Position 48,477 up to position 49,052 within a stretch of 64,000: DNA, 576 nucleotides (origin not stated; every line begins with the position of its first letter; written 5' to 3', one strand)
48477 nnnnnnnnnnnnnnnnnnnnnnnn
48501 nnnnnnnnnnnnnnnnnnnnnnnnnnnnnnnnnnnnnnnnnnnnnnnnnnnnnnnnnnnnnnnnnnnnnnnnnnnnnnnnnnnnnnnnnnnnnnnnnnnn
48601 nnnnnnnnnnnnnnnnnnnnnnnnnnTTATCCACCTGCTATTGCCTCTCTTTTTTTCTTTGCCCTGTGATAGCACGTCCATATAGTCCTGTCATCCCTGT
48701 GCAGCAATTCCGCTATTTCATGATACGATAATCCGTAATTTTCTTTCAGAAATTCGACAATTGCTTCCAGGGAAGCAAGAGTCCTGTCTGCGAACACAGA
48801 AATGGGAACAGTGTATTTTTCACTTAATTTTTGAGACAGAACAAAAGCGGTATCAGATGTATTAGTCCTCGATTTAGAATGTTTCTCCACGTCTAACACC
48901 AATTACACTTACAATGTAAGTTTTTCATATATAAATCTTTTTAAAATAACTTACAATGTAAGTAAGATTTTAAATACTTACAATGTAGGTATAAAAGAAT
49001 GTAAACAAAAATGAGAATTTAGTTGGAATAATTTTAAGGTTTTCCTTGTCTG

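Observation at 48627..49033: HTH regulator translationally coupled to the giant adhesin gene, with a triple palindromic operator array in its promoter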

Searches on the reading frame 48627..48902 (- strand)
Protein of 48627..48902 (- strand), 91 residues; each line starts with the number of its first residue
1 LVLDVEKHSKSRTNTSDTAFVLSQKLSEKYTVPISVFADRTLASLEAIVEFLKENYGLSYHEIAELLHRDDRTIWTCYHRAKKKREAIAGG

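Call 7: search_protein_families(library=pfam, proteins=[window:48627-48902:-], max_evalue=10)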
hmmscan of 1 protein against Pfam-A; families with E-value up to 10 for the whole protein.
window:48627-48902:- (91 aa): 6 families
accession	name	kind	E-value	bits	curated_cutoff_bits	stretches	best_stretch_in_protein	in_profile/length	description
PF08281.18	Sigma70_r4_2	-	4.1e-06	26.8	25.7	1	52-84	21-53/54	Sigma-70, region 4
PF13384.12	HTH_23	-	0.0004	20.5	24.6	1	48-81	10-41/50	Homeodomain-like domain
PF08279.18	HTH_11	-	0.0034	17.7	25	1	45-75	2-33/55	HTH domain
PF13412.12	HTH_24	-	0.016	15.2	21.9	1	47-77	7-37/48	Winged helix-turn-helix DNA-binding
PF20432.4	Xre-like-HTH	-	0.03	15.1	25.8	1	47-74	14-40/63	Antitoxin Xre-like helix-turn-helix domain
PF13936.12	HTH_38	-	0.07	13.3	27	1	57-74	20-37/44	Helix-turn-helix domain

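Call 8: search_protein_families(library=ncbifam, proteins=[window:48627-48902:-], max_evalue=10)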
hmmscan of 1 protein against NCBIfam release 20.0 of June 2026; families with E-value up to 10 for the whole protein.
window:48627-48902:- (91 aa): 16 families
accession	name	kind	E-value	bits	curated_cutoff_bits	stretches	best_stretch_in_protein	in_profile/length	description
TIGR02957.1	SigX4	subfamily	0.00026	20.3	323.25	1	41-84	108-151/281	RNA polymerase sigma-70 factor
NF005385.0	PRK06930.1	subfamily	0.00029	20.6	136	1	41-84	114-157/170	positive control sigma-like factor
TIGR02950.1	SigM_subfam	subfamily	0.00059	19.7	147.95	1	47-86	116-155/159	RNA polymerase sigma factor, SigM family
NF007214.0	PRK09636.1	subfamily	0.0018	17.5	271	1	27-84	102-158/293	RNA polymerase sigma factor SigJ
NF006147.0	PRK08295.1-4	equivalog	0.0092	15.6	212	1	56-85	167-196/201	RNA polymerase factor sigma-70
TIGR02859.1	spore_sigH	equivalog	0.033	13.6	294.8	1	35-87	144-195/198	RNA polymerase sporulation sigma factor SigH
NF007216.0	PRK09638.1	equivalog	0.034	13.9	194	1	41-80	126-165/180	RNA polymerase sigma factor SigY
NF007219.0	PRK09639.1-4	subfamily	0.035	14.1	276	1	52-85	133-166/176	RNA polymerase sigma factor SigX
NF006148.0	PRK08295.1-5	equivalog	0.062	12.6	208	1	39-86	162-208/218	RNA polymerase sporulation sigma factor SigH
NF006145.0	PRK08295.1-2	equivalog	0.07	12.5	212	1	45-87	167-208/213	RNA polymerase sporulation sigma factor SigH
TIGR02984.1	Sig-70_plancto1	subfamily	0.085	12.4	183.75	1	51-84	150-183/189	RNA polymerase sigma-70 factor, Planctomycetaceae-specific subfamily 1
NF006146.0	PRK08295.1-3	equivalog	0.087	12.3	414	1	20-86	145-206/218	RNA polymerase factor sigma-70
NF058625.1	sigma_PG0214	equivalog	0.091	12.5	130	1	41-84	113-156/170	GFO_1088 family ECF-type sigma factor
NF008888.0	PRK11922.1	equivalog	0.11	12.1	204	1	52-83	159-190/231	RNA polymerase sigma factor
TIGR02939.1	RpoE_Sigma70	equivalog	0.12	12.4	236.15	1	51-89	148-183/190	RNA polymerase sigma factor RpoE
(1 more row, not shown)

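Call 13: find_homologous_proteins(query=window:48627-48902:-, max_evalue=0.001)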
Query window:48627-48902:- (91 aa): 64 proteins with E <= 0.001 among 65 candidates.
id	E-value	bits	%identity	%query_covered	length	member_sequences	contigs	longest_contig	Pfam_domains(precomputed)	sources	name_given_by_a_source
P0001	1.4e-51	190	99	99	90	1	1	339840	PF08281.19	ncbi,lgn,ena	-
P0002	1.2e-43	164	69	64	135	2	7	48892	PF13412.13,PF08279.19,PF13384.13,PF13936.13,PF08281.19,PF11242.15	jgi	jgi:transposase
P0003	3.9e-42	159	77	62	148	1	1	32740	PF13384.13,PF08281.19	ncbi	ncbi:hypothetical protein ACFL3V_04595 [Nanoarchaeota archaeon]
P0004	9.6e-41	155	67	60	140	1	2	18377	PF13412.13,PF08279.19,PF25212.3,PF13384.13,PF13936.13,PF08281.19,PF11242.15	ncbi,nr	ncbi:MAG: sigma-70 region 4 domain-containing protein [Nanoarchaeota archaeon]|nr:sigma-70 region 4 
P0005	3.5e-40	153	66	64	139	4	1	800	PF13412.13,PF08279.19,PF13384.13,PF13936.13,PF08281.19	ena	-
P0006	7.2e-40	152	59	65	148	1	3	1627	PF08281.19,PF11242.15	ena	-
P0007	1.0e-39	152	66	67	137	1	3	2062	PF08281.19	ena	-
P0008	1.0e-39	152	66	58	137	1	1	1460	PF08281.19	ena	-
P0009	1.5e-39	151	64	66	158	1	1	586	PF13936.13,PF08281.19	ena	-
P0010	3.4e-39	150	69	59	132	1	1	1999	PF13412.13,PF08279.19,PF25212.3,PF13384.13,PF13936.13,PF08281.19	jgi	-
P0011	6.2e-39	149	66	74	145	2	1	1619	PF13936.13,PF08281.19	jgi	-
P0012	1.3e-38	148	68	58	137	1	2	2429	PF08281.19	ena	-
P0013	4.3e-38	147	73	62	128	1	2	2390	PF08281.19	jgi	jgi:DNA-directed RNA polymerase specialized sigma24 family protein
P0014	4.9e-38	146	65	67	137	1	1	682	PF08281.19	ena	-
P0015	9.8e-38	145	64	58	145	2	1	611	PF08281.19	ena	-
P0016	1.2e-37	145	68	63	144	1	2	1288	PF08279.19,PF13384.13,PF08281.19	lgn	-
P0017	3.8e-37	144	70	59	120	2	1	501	PF08281.19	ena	-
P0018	4.7e-36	140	60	68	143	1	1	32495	PF08279.19,PF13384.13,PF13936.13,PF08281.19,PF11242.15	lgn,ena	-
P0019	5.1e-35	137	61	70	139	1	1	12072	PF13412.13,PF08279.19,PF13384.13,PF08281.19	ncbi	ncbi:hypothetical protein ACFL0V_03800 [Nanoarchaeota archaeon]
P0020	1.0e-34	136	67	60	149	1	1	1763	PF02214.29,PF08281.19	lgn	-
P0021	2.2e-34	135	60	67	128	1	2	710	PF08281.19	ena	-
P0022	2.8e-34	134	62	60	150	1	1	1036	PF08281.19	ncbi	-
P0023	1.0e-33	133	61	59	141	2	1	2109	PF08281.19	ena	-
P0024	9.8e-31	123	59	65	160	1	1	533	PF13384.13,PF08281.19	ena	-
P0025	8.9e-30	120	57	79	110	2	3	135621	PF08279.19,PF13384.13,PF13936.13,PF13542.13,PF08281.19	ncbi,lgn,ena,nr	ncbi:MAG: hypothetical protein ISS25_01955 [Nanoarchaeota archaeon]|nr:hypothetical protein [DPANN g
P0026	2.0e-28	116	60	64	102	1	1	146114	PF08281.19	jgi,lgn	jgi:DNA-directed RNA polymerase specialized sigma24 family protein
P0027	4.3e-26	108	62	69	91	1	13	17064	PF08281.19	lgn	-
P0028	1.1e-23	101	64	60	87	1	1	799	PF08281.19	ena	-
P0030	8.2e-22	95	68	73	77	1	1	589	PF08281.19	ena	-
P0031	9.6e-21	91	74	64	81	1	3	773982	-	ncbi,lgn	-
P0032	1.0e-20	91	64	70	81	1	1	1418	PF08281.19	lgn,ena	-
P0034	1.2e-20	91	73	62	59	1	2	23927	PF08281.19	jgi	jgi:DNA-directed RNA polymerase specialized sigma24 family protein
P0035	3.6e-20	89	73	60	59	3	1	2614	PF08281.19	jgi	-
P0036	7.0e-20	89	69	60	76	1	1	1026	PF08281.19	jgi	jgi:DNA-binding NarL/FixJ family response regulator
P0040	1.7e-17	81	73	60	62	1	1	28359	PF08281.19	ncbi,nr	ncbi:MAG: sigma-70 region 4 domain-containing protein [Nanoarchaeota archaeon]|nr:sigma-70 region 4 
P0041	1.8e-17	81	73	60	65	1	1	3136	PF08281.19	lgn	-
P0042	1.8e-17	81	73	60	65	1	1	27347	PF08281.19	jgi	-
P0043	2.3e-17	81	67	63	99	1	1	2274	PF08281.19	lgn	-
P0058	9.2e-15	72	65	60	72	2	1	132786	PF08281.19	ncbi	ncbi:MAG: hypothetical protein V1735_03595 [Nanoarchaeota archaeon]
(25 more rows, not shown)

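Call 16: find_encoding_contigs(protein=P0001, flank=10000, max_places=3)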
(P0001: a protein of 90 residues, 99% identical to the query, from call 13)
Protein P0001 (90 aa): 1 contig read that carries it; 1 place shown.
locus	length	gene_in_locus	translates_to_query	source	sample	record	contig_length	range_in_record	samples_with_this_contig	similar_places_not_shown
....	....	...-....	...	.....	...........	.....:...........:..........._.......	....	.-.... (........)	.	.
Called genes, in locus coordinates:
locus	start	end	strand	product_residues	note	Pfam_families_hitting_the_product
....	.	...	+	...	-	?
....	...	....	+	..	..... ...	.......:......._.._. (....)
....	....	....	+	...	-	?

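Call 17: find_related_loci(query=A1, collection=genome_contigs, flank=10000)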
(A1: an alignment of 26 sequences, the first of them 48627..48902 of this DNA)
Query A1 (91 aa) in genome_contigs; peptide patterns used: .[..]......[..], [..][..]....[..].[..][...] (x = any residue, [..] = any of these).
330 stretches matched a pattern; 208 encode a relative of the query (tblastn E <= 1e-3); the best 80 are kept; 79 distinct loci.
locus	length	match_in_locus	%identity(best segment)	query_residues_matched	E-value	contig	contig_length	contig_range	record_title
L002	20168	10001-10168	75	32-87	5e-26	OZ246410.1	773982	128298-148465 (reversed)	MAG: uncultured Methanosarcinales archaeon isolate SRP193066_co2_46 genome assembly, chromosome: 1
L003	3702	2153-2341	63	24-86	1e-25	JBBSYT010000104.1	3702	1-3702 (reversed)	MAG: Nanoarchaeota archaeon isolate H51-bin127_1 H51_bin127_1_000000000104, whole genome shotgun sequence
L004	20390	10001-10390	77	31-91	5e-25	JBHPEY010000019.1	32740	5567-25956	Nanoarchaeota archaeon isolate SAG AM-311-I03 NODE_19_length_32740_cov_32.287747, whole genome shotgun sequence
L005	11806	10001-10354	69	27-85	5e-24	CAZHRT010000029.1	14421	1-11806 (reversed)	MAG TPA_asm: uncultured Methanosarcinales archaeon isolate binchicken_co28_95 genome assembly, contig: NODE_2754_length_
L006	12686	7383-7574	61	23-86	6e-24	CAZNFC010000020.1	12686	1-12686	MAG TPA_asm: uncultured Methanosarcinales archaeon isolate SRP193066_co2_421 genome assembly, contig: NODE_2598_length_1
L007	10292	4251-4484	55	13-86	5e-24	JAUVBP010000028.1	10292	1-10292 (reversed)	MAG: Candidatus Woesearchaeota archaeon isolate CSMAG_248 CSMAG_248_k127_14362451_length_10292_cov_8.0000, whole genome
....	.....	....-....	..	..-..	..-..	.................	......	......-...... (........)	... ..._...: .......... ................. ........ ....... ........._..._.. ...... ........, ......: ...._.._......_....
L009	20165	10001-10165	73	31-85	1e-23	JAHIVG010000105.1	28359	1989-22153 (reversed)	MAG: Nanoarchaeota archaeon isolate MM_PC_MetaG.mb.67 MM_PC_MetaG.mb.67_k141_1818863, whole genome shotgun sequence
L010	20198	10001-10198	62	24-85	2e-23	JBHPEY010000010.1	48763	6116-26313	Nanoarchaeota archaeon isolate SAG AM-311-I03 NODE_10_length_48763_cov_28.928061, whole genome shotgun sequence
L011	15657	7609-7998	61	25-88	2e-23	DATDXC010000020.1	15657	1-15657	MAG TPA_asm: Candidatus Nanoarchaeia archaeon isolate SMAG_U8128 k141_673446, whole genome shotgun sequence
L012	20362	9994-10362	74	31-87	4e-23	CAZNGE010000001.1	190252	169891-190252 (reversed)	MAG TPA_asm: uncultured Methanosarcinales archaeon isolate binchicken_co151_55 genome assembly, contig: NODE_31_length_1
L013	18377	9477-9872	63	22-86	4e-23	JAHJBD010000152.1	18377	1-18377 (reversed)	MAG: Nanoarchaeota archaeon isolate Modern_marine.mb.241 Modern_marine.mb.241_k141_2126697, whole genome shotgun sequenc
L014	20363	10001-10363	67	28-85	7e-23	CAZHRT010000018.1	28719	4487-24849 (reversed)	MAG TPA_asm: uncultured Methanosarcinales archaeon isolate binchicken_co28_95 genome assembly, contig: NODE_1170_length_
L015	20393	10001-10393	61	24-89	6e-23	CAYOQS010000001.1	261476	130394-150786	MAG TPA_asm: uncultured Methanosarcinales archaeon isolate SRP332253_co2_156 genome assembly, contig: NODE_14_length_261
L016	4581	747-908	67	32-85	6e-23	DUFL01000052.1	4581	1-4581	MAG TPA_asm: Candidatus Woesearchaeota archaeon isolate UBA10107 contig_61168, whole genome shotgun sequence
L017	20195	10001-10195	60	21-85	8e-23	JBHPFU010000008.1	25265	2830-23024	Nanoarchaeota archaeon isolate SAG AM-311-K19 NODE_8_length_25265_cov_32.639349, whole genome shotgun sequence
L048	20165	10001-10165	67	32-86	1e-20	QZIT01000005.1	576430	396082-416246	MAG: Candidatus Woesearchaeota archaeon isolate SURF_58 Ga0104751_1000001, whole genome shotgun sequence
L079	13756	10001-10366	59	32-85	2e-19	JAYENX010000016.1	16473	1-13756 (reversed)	MAG: Nanoarchaeota archaeon isolate MAG044 MAG044_16, whole genome shotgun sequence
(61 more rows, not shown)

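Call 33: predict_structure(alignment_id=A1)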
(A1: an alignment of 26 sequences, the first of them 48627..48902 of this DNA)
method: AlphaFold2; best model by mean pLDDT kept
length: 91 residues; sequences in the alignment: 26
mean_pLDDT: 80.2   pTM: 0.63
mean pLDDT of the five models: 80.2, 79.4, 78.9, 78.8, 78.2
residues with pLDDT >= 90: 42; 70-90: 23; 50-70: 15; < 50: 11
segments of 3 or more residues with pLDDT < 50: 1-4, 7-13
pLDDT, mean of each block of 10 residues (from residue 1): 48 54 72 88 93 93 91 95 89 53
secondary structure, 60 per line:
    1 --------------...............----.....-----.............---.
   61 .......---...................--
elements in order: H15-29 H34-38 H44-56 H60-67 H71-89

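Call 36: fold_search(model_id=the predicted structure, library=pdb)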
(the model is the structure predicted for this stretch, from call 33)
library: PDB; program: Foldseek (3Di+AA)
matches with E <= 10: 454; with E <= 0.001: 0
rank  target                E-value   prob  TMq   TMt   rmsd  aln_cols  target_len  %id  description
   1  5fgm                  3.9e-02  1.00  0.54  0.73   4.1        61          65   20  Streptomyces coelicolor SigR region 4 (released 2016-03-02)
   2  6jcy_F                6.6e-02  0.99  0.52  0.29  15.0        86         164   15  Mycobacterium tuberculosis RNA polymerase transcription initiation open complex with a chimeric ECF sigma factor sigH/ (released 2019-05-29)
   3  6jcx_F                7.0e-02  0.99  0.53  0.27  14.3        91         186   13  Mycobacterium tuberculosis transcription initiation complex with ECF sigma factor sigma H and 6nt RNA (released 2019-05-29)
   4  6kon_F                7.9e-02  0.99  0.54  0.28  14.0        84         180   15  Mycobacterium tuberculosis initial transcription complex comprising sigma H and 5'-OH RNA of 5 nt (released 2020-03-11)
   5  6jbq_F                7.9e-02  0.99  0.49  0.25  14.8        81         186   27  CryoEM structure of Escherichia coli sigmaE transcription initiation complex containing 5nt of RNA (released 2019-05-29)
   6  9a7s_A                7.9e-02  0.99  0.53  0.19  17.1       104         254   13  Integrative model of RPSD-RPOB by crosslinking MS and deep learning (released 2024-09-18)
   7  2h27_D                8.4e-02  1.00  0.46  0.60  13.1        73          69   20  Crystal Structure of Escherichia coli SigmaE Region 4 Bound to its-35 Element DNA (released 2006-08-22)
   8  2h27_A                8.4e-02  0.99  0.41  0.53  12.2        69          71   22  Crystal Structure of Escherichia coli SigmaE Region 4 Bound to its-35 Element DNA (released 2006-08-22)
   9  9m9e_F                9.4e-02  0.99  0.52  0.28  15.3        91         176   19  Structural Basis of Pausing During Transcription Initiation in Mycobacterium tuberculosis (released 2026-01-14)
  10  3vep_H                1.0e-01  1.00  0.51  0.64   6.6        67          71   19  Crystal structure of SigD4 in complex with its negative regulator RsdA (released 2013-02-13)
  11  3hug_C                1.0e-01  1.00  0.48  0.56  13.7        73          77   18  Crystal structure of Mycobacterium tuberculosis anti-sigma factor RslA in complex with -35 promoter binding domain of  (released 2010-03-02)
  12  5wuq_A                1.0e-01  0.99  0.51  0.31   7.7        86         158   17  Crystal structure of SigW in complex with its anti-sigma RsiW, a zinc binding form (released 2017-03-29)
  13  3vep_D                1.1e-01  1.00  0.52  0.68   6.5        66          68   17  Crystal structure of SigD4 in complex with its negative regulator RsdA (released 2013-02-13)
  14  9a4r_A                1.3e-01  0.98  0.54  0.23  15.2        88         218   26  Integrative model of RPSH-RPOB by crosslinking MS and deep learning (released 2024-09-18)
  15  9m9d_F                1.4e-01  0.98  0.53  0.32  15.8        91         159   16  Structural Basis of Pausing During Transcription Initiation in Mycobacterium tuberculosis (released 2026-01-14)
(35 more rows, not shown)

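Call 43: list_cluster_members(proteins=[P0001, P0031])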
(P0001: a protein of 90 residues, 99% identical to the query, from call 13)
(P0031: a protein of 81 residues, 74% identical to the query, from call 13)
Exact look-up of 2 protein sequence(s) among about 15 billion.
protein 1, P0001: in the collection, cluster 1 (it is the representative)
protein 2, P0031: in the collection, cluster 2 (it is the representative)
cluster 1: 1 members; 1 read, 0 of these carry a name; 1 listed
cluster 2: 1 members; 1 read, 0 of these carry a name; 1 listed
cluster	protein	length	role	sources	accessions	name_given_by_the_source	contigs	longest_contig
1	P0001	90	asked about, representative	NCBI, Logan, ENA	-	-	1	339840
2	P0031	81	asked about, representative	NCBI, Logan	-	-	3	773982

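Call 51: search_solved_structures(query=A1, max_evalue=1, show_alignments=2)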
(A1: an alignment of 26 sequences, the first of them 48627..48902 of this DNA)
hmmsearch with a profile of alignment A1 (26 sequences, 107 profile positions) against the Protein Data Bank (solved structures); distinct sequences matched with E-value up to 1: 0.

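Call 53: find_related_loci(query=A1, collection=viral_contigs, flank=5000)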
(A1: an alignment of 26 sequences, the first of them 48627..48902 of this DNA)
Query A1 (91 aa) in viral_contigs; peptide patterns used: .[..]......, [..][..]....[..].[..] (x = any residue, [..] = any of these).
17 stretches matched a pattern, but none encodes a relative of the query by tblastn (E <= 1e-3).
